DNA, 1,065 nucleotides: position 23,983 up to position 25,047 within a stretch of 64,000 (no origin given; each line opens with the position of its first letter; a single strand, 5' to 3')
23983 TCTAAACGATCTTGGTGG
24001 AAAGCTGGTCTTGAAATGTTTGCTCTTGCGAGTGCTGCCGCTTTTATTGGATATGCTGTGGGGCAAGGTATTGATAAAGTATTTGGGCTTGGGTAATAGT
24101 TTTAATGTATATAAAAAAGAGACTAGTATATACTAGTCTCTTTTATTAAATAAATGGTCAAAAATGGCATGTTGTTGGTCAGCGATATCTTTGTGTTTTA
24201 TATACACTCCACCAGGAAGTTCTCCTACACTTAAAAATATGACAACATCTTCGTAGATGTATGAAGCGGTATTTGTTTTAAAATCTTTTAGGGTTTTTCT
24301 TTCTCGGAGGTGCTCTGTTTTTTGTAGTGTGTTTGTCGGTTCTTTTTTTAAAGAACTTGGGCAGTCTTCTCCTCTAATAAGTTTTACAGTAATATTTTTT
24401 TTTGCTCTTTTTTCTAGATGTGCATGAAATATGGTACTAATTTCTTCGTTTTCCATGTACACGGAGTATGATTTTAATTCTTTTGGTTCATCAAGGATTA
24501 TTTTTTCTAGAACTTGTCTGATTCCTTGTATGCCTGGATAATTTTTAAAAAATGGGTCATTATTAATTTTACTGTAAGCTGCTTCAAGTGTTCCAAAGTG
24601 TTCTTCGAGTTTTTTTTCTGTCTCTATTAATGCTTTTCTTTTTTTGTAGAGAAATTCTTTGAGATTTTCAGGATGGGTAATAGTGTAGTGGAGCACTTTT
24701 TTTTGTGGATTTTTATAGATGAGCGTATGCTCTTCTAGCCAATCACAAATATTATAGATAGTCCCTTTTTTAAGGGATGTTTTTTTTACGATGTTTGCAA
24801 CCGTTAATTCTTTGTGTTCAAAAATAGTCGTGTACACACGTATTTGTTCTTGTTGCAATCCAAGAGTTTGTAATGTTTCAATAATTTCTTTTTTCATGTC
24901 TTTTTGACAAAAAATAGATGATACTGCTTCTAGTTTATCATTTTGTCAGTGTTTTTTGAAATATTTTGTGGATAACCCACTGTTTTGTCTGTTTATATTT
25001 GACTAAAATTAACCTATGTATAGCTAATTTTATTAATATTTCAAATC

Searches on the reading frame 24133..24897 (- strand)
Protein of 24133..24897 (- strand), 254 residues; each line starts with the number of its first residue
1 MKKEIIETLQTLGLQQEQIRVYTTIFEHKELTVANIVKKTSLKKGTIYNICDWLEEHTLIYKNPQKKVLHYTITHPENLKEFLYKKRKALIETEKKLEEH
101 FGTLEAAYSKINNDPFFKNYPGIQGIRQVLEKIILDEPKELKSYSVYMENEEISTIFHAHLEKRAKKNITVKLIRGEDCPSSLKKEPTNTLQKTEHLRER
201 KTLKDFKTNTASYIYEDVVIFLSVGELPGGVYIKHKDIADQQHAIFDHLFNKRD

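Call 67: search_protein_families(library=ncbifam, proteins=[window:24133-24897:-], max_evalue=0.01)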
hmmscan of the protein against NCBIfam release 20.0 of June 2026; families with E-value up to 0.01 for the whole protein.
window:24133-24897:- (254 aa): 4 families
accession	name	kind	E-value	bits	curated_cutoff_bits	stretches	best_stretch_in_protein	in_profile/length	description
NF053777.1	Saro0803TransReg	equivalog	2.3e-05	24.1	200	1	3-106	24-128/140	Saro_0803 family transcriptional regulator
NF053756.1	MreA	equivalog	0.00013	21.7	100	1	2-67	3-68/110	MreA family transcriptional regulator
NF053606.1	Sta1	subfamily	0.0026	17.9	80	1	6-67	9-71/100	Sta1 family transcriptional regulator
NF047392.1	TransRegTrmBHalo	equivalog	0.0064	15.5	500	1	8-65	12-69/349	HTH-type sugar sensing transcriptional regulator TrmB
